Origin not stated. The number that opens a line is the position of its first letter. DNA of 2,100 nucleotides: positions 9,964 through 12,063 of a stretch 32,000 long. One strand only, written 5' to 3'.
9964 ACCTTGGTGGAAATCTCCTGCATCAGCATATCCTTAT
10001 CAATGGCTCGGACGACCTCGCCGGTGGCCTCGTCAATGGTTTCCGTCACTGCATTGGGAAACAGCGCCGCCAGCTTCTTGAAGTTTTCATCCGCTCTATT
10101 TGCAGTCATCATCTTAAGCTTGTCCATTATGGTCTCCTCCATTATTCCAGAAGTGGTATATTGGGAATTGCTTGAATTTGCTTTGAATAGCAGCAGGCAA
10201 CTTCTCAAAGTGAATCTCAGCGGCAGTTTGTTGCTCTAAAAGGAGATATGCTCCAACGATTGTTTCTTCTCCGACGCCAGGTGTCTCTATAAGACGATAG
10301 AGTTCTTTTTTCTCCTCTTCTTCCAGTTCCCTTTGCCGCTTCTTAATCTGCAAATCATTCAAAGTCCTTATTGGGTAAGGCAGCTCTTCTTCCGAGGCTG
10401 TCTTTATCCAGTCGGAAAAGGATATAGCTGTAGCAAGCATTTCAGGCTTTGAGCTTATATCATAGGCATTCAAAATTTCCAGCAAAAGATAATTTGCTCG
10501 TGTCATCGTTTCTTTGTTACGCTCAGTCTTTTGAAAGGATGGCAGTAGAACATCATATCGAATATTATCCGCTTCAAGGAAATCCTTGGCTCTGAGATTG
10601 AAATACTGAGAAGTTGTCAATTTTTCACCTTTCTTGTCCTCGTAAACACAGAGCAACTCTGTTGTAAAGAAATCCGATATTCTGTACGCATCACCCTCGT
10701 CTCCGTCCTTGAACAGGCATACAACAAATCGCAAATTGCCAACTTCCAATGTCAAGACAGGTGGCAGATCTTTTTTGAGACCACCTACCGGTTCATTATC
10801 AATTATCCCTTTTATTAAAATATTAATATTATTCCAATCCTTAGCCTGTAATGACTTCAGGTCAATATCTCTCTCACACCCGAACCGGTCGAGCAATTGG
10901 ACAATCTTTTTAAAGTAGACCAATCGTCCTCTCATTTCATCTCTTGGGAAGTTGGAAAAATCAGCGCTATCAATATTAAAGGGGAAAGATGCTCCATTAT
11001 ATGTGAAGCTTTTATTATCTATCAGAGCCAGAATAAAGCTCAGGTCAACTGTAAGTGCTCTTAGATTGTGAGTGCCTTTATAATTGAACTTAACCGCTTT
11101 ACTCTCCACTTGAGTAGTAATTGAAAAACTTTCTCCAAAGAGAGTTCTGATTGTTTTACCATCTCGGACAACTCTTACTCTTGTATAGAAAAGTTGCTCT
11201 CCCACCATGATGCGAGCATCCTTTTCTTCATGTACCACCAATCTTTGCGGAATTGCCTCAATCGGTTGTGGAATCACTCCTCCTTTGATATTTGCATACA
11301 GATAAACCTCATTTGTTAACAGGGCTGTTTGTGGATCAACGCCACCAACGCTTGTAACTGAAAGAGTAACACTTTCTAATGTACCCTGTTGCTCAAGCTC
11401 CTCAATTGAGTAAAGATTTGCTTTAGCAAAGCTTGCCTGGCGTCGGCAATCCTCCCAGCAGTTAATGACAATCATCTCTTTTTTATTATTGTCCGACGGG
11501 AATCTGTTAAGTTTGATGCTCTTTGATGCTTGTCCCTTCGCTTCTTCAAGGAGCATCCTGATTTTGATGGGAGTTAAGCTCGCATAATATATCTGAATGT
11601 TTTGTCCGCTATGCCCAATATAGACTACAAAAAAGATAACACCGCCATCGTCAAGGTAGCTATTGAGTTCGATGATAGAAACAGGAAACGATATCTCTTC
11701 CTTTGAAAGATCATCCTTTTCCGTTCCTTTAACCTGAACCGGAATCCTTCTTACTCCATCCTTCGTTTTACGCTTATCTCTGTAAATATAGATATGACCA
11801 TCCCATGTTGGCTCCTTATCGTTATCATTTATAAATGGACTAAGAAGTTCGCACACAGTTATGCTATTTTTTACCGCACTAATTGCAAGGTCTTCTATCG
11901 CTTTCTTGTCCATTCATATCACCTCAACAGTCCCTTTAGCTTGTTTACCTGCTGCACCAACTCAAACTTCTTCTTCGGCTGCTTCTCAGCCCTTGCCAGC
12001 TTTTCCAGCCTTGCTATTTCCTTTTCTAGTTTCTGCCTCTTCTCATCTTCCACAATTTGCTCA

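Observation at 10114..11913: DUF4365-like nuclease-fold protein with an uncharacterised C-terminal region of about 430 aa, inserted ahead of mod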

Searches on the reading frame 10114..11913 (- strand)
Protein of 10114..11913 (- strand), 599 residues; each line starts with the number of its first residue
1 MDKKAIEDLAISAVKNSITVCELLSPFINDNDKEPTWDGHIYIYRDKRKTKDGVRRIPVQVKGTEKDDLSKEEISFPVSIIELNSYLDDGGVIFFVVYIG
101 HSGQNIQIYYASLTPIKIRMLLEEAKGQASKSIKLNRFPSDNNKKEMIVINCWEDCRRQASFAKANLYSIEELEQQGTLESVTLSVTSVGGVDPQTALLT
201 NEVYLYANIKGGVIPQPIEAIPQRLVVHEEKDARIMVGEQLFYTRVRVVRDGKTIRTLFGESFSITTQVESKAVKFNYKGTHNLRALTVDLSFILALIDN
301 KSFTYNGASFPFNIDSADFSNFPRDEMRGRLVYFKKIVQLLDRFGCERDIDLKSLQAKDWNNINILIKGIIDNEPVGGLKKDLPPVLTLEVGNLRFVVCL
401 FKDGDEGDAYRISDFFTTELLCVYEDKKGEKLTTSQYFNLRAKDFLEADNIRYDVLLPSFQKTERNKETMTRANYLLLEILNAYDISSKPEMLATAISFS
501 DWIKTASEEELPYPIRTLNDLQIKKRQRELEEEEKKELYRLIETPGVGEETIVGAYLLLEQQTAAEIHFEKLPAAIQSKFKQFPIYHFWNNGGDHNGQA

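Call 4: search_protein_families(library=pfam, proteins=[window:10114-11913:-], max_evalue=0.01)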
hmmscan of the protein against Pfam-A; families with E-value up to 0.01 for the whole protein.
window:10114-11913:- (599 aa): 1 family
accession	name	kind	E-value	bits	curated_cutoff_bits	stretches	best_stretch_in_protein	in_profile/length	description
PF14280.11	DUF4365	-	0.00015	22.3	24.3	1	27-116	20-107/139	Domain of unknown function (DUF4365)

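Call 5: search_protein_families(library=padloc, proteins=[window:10114-11913:-], max_evalue=0.01)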
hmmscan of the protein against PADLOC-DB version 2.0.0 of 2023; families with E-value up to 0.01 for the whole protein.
window:10114-11913:- (599 aa): 0 families

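Call 6: search_protein_families(library=ncbifam, proteins=[window:10114-11913:-], max_evalue=0.01)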
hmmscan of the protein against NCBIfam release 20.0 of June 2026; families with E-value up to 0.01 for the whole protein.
window:10114-11913:- (599 aa): 0 families

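Call 7: find_homologous_proteins(query=window:10114-11913:-)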
Query window:10114-11913:- (599 aa): 520 proteins with E <= 0.001 among 8000 candidates; the best 120 are listed.
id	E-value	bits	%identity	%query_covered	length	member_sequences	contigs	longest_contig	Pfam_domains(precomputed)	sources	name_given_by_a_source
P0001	0.0e+0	1290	94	100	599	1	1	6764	PF14280.12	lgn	-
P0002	0.0e+0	1180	86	100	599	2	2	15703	PF14280.12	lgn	-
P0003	0.0e+0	1118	82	100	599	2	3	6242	-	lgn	-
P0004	0.0e+0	1115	81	100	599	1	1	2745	PF14280.12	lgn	-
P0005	0.0e+0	1112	82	100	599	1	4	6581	-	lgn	-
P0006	0.0e+0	1078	79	100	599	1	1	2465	-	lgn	-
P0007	1.2e-276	937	68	100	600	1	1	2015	-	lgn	-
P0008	3.0e-272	922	68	100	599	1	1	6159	PF14280.12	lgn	-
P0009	4.8e-272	922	68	100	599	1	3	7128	PF14280.12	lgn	-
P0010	2.1e-267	906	67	99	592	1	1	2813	-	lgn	-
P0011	5.6e-254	862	63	99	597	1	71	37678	-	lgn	-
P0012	8.8e-228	776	59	99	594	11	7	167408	-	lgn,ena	-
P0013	1.5e-227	775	58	99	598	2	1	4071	-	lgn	-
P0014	8.9e-227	772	57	100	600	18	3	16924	PF14280.12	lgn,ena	-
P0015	1.0e-225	769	58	100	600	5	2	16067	PF14280.12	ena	-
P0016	2.1e-224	765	57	99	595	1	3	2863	PF14280.12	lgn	-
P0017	3.1e-222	757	57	100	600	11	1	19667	PF14280.12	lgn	-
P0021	7.1e-221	753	57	99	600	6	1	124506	-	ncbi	-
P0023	4.3e-220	750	56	100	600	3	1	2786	PF14280.12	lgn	-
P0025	4.9e-218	743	56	98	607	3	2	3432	PF14280.12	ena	-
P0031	5.5e-215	733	55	99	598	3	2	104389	PF14280.12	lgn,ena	-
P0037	1.6e-206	705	53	100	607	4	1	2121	PF14280.12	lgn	-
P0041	1.1e-205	703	53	100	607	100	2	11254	PF14280.12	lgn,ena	-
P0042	1.4e-205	702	53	99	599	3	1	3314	PF14280.12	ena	-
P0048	5.4e-202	691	52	98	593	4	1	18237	PF14280.12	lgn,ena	-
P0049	1.0e-201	690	53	98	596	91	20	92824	PF14280.12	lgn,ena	-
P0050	2.1e-201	689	54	99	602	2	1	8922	PF14280.12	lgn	-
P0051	4.2e-201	688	52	98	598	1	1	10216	PF14280.12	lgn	-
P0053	1.1e-200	686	52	98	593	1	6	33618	PF14280.12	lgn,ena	-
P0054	1.3e-200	686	52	98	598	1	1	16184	PF14280.12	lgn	-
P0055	1.5e-200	686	52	98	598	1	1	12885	PF14280.12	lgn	-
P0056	5.0e-200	684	52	98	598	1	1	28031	PF14280.12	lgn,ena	-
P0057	9.4e-200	683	52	98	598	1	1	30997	PF14280.12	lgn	-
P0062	1.7e-197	676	52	99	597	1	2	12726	PF14280.12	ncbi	-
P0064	9.1e-197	673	53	98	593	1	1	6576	PF14280.12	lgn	-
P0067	3.8e-193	661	50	99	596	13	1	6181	PF14280.12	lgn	-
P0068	1.4e-191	656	52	98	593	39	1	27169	PF14280.12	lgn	-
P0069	9.7e-191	653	51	97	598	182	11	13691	PF14280.12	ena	-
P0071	2.1e-188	646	49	100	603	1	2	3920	PF14280.12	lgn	-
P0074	8.4e-185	634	50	100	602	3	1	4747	-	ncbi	-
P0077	1.8e-183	629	49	100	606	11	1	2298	PF14280.12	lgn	-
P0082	7.2e-181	621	49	98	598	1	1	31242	PF14280.12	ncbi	-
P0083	1.6e-180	620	49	100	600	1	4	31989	-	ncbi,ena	-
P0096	7.9e-178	611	48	99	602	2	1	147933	-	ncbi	-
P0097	2.3e-177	609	48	100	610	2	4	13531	PF14280.12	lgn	-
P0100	4.1e-177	608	47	98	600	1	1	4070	-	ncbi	-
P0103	1.1e-176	607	48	99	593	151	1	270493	PF14280.12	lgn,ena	-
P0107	2.8e-176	606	48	100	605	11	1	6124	-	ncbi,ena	-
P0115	9.8e-176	604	50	98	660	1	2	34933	PF14280.12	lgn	-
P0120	2.9e-175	602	51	88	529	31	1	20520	PF14280.12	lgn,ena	-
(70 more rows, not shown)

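Call 12: find_related_loci(query=A1, collection=genome_contigs, flank=10000)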
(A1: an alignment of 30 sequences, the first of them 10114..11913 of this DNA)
Query A1 (599 aa) in genome_contigs; peptide patterns used: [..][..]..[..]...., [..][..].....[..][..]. (x = any residue, [..] = any of these).
136 stretches matched a pattern; 56 encode a relative of the query (tblastn E <= 1e-3); 56 distinct loci.
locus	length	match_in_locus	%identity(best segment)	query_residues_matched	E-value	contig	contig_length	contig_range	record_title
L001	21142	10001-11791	57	1-594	0e+0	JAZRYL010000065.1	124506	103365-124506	MAG: Clostridia bacterium isolate T1900044950_TA20190003.MAGScoT_cleanbin_000006 SGB_3589_k141_2137856, whole genome sho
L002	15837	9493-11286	56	1-596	0e+0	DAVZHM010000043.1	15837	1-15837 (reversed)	MAG TPA_asm: Candidatus Fimenecus sp. isolate gSpreadC_ID_39 NODE_64_length_15837_cov_6.941009, whole genome shotgun seq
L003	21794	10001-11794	55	1-596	0e+0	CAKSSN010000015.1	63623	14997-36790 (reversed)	MAG: uncultured Clostridia bacterium isolate REFINED_METABAT215_TOP10_CONTIGS_1500_ASSEMBLY_K77_MERGED__Nepal_MoBio_Fibe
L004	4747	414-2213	50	1-597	0e+0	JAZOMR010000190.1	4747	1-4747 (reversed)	MAG: Faecalimonas sp. isolate T1900045646_YK20190340.MAGScoT_cleanbin_000026 SGB_8168_k141_753678, whole genome shotgun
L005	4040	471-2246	47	1-591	0e+0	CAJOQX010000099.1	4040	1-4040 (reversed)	Candidatus Riflebacteria bacterium isolate Rumen_Coassembly_mag_344 genome assembly, contig: k87_4558266, whole genome s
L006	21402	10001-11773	49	1-589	0e+0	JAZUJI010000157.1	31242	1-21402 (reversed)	MAG: Acutalibacteraceae bacterium isolate T1900045256_TH20190026.MAGScoT_cleanbin_000010 SGB_5793_k141_132928, whole gen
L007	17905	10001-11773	47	1-589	0e+0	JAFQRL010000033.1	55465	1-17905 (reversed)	MAG: Clostridia bacterium isolate RGIG2083 Goat_Colon-2__c557467, whole genome shotgun sequence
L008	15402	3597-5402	48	1-597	6e-178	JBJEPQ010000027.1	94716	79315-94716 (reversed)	MAG: Acutalibacteraceae bacterium isolate FUKU07_bin.010 NODE_26_length_94716_cov_17.407274, whole genome shotgun sequen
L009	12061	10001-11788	47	1-594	2e-176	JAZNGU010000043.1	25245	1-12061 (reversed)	MAG: Acutalibacteraceae bacterium isolate T1900044699_TS20190165.MAGScoT_cleanbin_000007 SGB_1793_k141_538065, whole gen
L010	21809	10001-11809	47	1-599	2e-176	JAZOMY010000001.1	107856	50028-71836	MAG: Ruminococcus sp. isolate T1900045644_YK20190338.MAGScoT_cleanbin_000005 SGB_8152_k141_1646074, whole genome shotgun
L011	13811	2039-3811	46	1-589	1e-174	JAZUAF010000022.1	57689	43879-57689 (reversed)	MAG: Christensenellaceae bacterium isolate T1900045322_YK20190011.MAGScoT_cleanbin_000011 SGB_6371_k141_3083486, whole g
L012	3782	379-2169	46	1-596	0e+0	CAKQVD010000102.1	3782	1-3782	MAG: uncultured Anaerotignum sp. isolate REFINED_METABAT215_TOP10_CONTIGS_1500_ASSEMBLY_K77_MERGED__Hadza_PheChl_Fiber-H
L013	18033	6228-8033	47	1-597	1e-176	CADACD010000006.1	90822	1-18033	MAG: uncultured Lachnospiraceae bacterium isolate RUG13154 genome assembly, contig: RUG13154_asm_6, whole genome shotgun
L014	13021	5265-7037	44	1-589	3e-171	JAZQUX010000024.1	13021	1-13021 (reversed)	MAG: Eubacteriales bacterium isolate T1900045178_TC20190174.MAGScoT_cleanbin_000013 SGB_5210_k141_254454, whole genome s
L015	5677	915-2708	46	1-597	1e-173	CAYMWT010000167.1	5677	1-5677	MAG TPA_asm: uncultured Oscillospiraceae bacterium isolate SRP287540_co1_137 genome assembly, contig: NODE_15462_length_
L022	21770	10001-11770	42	1-589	4e-157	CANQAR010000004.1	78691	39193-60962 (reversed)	MAG: uncultured Lachnospiraceae bacterium isolate Lapin-002__bin83 genome assembly, contig: Lapin-002__NODE_372_length_7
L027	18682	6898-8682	56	1-593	0e+0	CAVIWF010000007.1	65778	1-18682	bacterium isolate G02630-L1_cleanbin_000011 genome assembly, contig: Spades_G02630-L1_contig_168, whole genome shotgun s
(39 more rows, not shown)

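Call 21: search_protein_families(library=pfam, alignment_id=A2, max_evalue=0.0001)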
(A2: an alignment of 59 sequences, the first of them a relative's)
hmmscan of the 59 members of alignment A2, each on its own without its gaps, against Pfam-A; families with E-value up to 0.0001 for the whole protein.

A. member 1, L007:8393-9913:+ (507 aa): 2 families
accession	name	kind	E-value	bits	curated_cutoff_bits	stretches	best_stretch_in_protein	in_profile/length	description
PF04326.19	SLFN_AlbA_2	-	2.6e-12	47.8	25.3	1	33-158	1-117/118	Schlafen, AlbA_2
PF13749.12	HATPase_c_4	-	3.6e-09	36.9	26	1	345-410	10-78/89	Putative ATP-dependent DNA helicase recG C-terminal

B. families by the number of members that match (of 59 scanned): 62 families (the first 25 are shown)
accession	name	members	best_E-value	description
PF13337.12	BrxL_ATPase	2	2.4e-147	Lon-like protease BrxL-like, ATPase domain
PF20442.3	BrxL_N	2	4.7e-50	BREX system Lon protease-like protein BrxL N-terminal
PF08843.17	AbiEii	2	1.3e-39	Nucleotidyl transferase AbiEii toxin, Type IV TA system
PF03235.19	GmrSD_N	2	3.3e-36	GmrSD restriction endonuclease, N-terminal domain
PF07510.16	GmrSD_C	2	5.6e-25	GmrSD restriction endonucleases, C-terminal domain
PF05362.19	Lon_C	2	2.4e-08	Lon protease (S16) C-terminal proteolytic domain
PF11185.13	DUF2971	2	4.5e-08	Protein of unknown function (DUF2971)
PF02896.24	PEP-utilizers_C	1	8.2e-79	PEP-utilising enzyme, PEP-binding domain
PF00122.25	E1-E2_ATPase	1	6.4e-61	E1-E2 ATPase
PF01326.24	PPDK_N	1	2.4e-54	Pyruvate phosphate dikinase, AMP/ATP-binding domain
PF08665.17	PglZ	1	1.6e-51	PglZ domain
PF00535.33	Glycos_transf_2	1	4.2e-39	Glycosyl transferase family 2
PF19570.5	DUF6088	1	1.7e-38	Family of unknown function (DUF6088)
PF00403.32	HMA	1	2.6e-38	Heavy-metal-associated domain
PF00702.32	Hydrolase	1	3.3e-36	haloacid dehalogenase-like hydrolase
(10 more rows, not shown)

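Call 22: search_protein_families(library=pfam, alignment_id=A3, max_evalue=0.0001)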
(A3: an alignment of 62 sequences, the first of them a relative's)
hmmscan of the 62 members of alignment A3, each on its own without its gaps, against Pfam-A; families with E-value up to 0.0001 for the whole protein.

A. member 1, L007:11795-14575:+ (927 aa): 7 families
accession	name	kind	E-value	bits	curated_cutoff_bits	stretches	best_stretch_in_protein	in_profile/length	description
PF20473.4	MmeI_Mtase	-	6.9e-86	288.1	27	1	364-623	8-258/259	MmeI, DNA-methyltransferase domain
PF20466.3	MmeI_TRD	-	6.6e-77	258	27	1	641-842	2-205/207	MmeI, target recognition domain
PF20464.3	MmeI_N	-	9.7e-38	130.7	27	1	9-186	2-181/181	MmeI, N-terminal domain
PF20467.3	MmeI_C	-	2.7e-22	79.2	27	1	847-924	4-80/83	MmeI, C-terminal domain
PF20465.4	MmeI_hel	-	2.2e-21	76.8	27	1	197-273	1-75/75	MmeI, helicase spacer domain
PF07669.17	Eco57I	-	4e-09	37.2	25.3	1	427-546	2-121/171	Eco57I restriction-modification methylase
PF02384.22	N6_Mtase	-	1.4e-05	25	20.4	0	378-516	49-147/311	N-6 DNA Methylase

B. families by the number of members that match (of 62 scanned): 82 families (the first 25 are shown)
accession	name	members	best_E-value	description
PF01381.28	HTH_3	5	9.1e-17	Helix-turn-helix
PF12844.13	HTH_19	3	7.9e-11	Helix-turn-helix domain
PF13443.12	HTH_26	3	3.2e-10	Cro/C1-type HTH DNA-binding domain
PF07690.21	MFS_1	2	2.9e-34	Major Facilitator Superfamily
PF13304.12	AAA_21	2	4.4e-16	AAA domain, putative AbiEii toxin, Type IV TA system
PF08281.18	Sigma70_r4_2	2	5.2e-14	Sigma-70, region 4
PF13245.12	AAA_19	2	1.8e-11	AAA domain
PF04542.20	Sigma70_r2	2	5.5e-11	Sigma-70 region 2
PF13560.12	HTH_31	2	4.8e-08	Helix-turn-helix domain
PF01443.25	Viral_helicase1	2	7.5e-06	Viral superfamily 1 RNA helicase core domain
PF11230.13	YjjI-like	1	3.5e-193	Glycyl radical enzyme YjjI-like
PF20473.4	MmeI_Mtase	1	6.9e-86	MmeI, DNA-methyltransferase domain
PF20466.3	MmeI_TRD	1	6.6e-77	MmeI, target recognition domain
PF13195.11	DUF4011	1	1.4e-49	Protein of unknown function (DUF4011)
PF18860.6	AbiJ_NTD3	1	2e-49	AbiJ N-terminal domain 3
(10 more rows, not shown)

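Call 23: predict_structure(alignment_id=A1)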
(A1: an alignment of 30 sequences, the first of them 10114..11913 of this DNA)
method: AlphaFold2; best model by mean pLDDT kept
length: 599 residues; sequences in the alignment: 30
mean_pLDDT: 89.4   pTM: 0.68
mean pLDDT of the five models: 89.4, 88.5, 88.0, 85.6, 85.6
residues with pLDDT >= 90: 388; 70-90: 190; 50-70: 14; < 50: 7
segments of 3 or more residues with pLDDT < 50: 593-599
pLDDT, mean of each block of 10 residues (from residue 1): 86 91 84 64 89 88 90 94 92 94 90 94 92 94 92 93 87 91 88 84 90 87 87 91 92 88 84 79 91 90 90 79 88 96 93 93 96 91 91 94 81 92 84 89 94 94 89 96 94 97 94 95 95 96 92 96 94 94 90 39
secondary structure, 60 per line:
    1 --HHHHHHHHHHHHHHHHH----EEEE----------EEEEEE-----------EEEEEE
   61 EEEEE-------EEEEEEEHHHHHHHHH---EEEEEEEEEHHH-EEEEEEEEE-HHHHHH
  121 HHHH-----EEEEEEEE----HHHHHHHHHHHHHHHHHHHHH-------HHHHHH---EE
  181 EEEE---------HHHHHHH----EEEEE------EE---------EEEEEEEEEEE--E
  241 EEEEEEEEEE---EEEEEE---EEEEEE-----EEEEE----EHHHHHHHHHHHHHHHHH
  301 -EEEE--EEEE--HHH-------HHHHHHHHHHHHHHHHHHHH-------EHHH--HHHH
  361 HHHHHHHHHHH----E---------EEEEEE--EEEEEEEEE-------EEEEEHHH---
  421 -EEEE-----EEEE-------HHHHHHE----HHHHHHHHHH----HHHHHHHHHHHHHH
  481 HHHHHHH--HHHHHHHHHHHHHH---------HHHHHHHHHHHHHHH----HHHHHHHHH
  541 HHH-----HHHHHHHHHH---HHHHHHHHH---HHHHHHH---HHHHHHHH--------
elements in order: H3-19 E24-27 E38-43 E55-65 E73-79 H80-88 E92-100 E105-113 H115-124 E130-137 H142-162 H170-175 E179-184 H194-200 E205-209 E227-237 E240-250 E254-259 E263-268 E274-278 H284-300 E302-305 E308-311 H324-343 H357-371 E386-391 E394-402 E410-414 E422-425 E431-434 H442-447 H453-462 H467-487 H490-503 H513-527 H532-543 H549-558 H562-570 H574-580 H584-591

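Call 26: search_solved_structures(query=A1, max_evalue=1, show_alignments=2)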
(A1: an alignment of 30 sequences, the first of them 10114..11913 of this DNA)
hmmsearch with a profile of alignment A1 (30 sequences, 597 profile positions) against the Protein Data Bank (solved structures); distinct sequences matched with E-value up to 1: 3.
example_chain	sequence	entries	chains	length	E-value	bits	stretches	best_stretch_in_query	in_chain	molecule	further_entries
9q03_A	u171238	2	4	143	0.62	11.8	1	141-207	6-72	B-cell lymphoma 6 protein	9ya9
5h7g_A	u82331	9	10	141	0.63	11.8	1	141-207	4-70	B-cell lymphoma 6 protein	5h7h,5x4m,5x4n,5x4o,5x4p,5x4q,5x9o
6toj_A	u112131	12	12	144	0.64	11.8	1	141-207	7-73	B-cell lymphoma 6 protein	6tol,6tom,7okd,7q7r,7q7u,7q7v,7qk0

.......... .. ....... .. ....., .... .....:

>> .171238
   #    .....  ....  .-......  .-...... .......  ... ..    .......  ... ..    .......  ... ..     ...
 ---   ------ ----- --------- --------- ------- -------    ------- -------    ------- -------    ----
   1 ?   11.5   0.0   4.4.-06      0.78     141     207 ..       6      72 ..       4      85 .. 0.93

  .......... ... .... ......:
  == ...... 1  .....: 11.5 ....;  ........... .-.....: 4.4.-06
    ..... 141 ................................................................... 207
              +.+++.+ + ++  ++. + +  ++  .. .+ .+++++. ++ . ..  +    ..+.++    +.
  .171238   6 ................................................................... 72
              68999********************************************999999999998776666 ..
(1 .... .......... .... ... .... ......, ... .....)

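Call 28: fold_search(model_id=the predicted structure, library=pdb)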
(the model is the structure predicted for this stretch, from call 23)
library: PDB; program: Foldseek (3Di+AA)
matches with E <= 10: 578; with E <= 0.001: 0
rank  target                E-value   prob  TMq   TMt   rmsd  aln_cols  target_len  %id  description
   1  9jsz_J                1.4e-03  0.96  0.17  0.25  31.4       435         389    9  active NbaSPARDA complexes (released 2025-04-02)
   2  9vx6_T                1.0e-02  0.89  0.18  0.25  24.2       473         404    9  Helical structure of gRNA-tDNA SPARDA complex (released 2026-01-14)
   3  9jt2_B                1.4e-02  0.89  0.19  0.26  22.6       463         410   11  substrate-bound NbaSPARDA complexes (released 2025-04-02)
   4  9qcc_Q                2.0e-02  0.66  0.18  0.24  28.6       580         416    9  Activated XauSPARDA filament assembly with bound dsDNA substrate (released 2025-12-17)
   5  9qcc_Y                2.6e-02  0.57  0.17  0.25  26.4       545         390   11  Activated XauSPARDA filament assembly with bound dsDNA substrate (released 2025-12-17)
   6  8hme_E                5.1e-02  0.08  0.09  0.06  32.9       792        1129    9  head module state 1 of Tetrahymena IFT-A (released 2023-06-14)
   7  9qbp_C                5.3e-02  0.33  0.16  0.21  26.9       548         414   10  Crystal structure of Enhydrobacter aerosaccus apo SPARDA complex (released 2025-12-17)
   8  9a2d_C                6.8e-02  0.11  0.09  0.06  27.0       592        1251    8  Modeling of the ciliary Intraflagellar transport-A complex (released 2024-05-10)
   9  9qcc_A                9.1e-02  0.44  0.18  0.25  25.1       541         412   11  Activated XauSPARDA filament assembly with bound dsDNA substrate (released 2025-12-17)
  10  8fh3_B                1.2e-01  0.12  0.10  0.06  27.1       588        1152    8  Human IFT-A complex structures provide molecular insights into ciliary transport (released 2023-02-22)
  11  8f5p_E                1.2e-01  0.09  0.10  0.06  28.1       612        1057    8  Structure of Leishmania tarentolae IFT-A (state 2) (released 2022-12-21)
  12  7mq8_LT               1.2e-01  0.06  0.08  0.07  23.7       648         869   10  Cryo-EM structure of the human SSU processome, state pre-A1 (released 2021-09-22)
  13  8hmc_A                1.8e-01  0.09  0.11  0.10  27.1       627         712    8  base module state 1 of Tetrahymena IFT-A (released 2023-06-14)
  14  9sob_D                2.2e-01  0.23  0.12  0.06  19.7       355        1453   12  Structural Model of the Nuclear Pore Complex in Arabidopsis thaliana (released 2025-11-05)
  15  8f5o_C                2.2e-01  0.07  0.10  0.07  24.6       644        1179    9  Structure of Leishmania tarentolae IFT-A (state 1) (released 2022-12-21)
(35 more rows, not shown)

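Call 40: search_protein_families(library=pfam, proteins=[L022:8915-9988:+], max_evalue=0.01)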
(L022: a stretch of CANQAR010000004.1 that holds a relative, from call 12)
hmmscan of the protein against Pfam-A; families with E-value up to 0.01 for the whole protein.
L022:8915-9988:+ (358 aa): 0 families
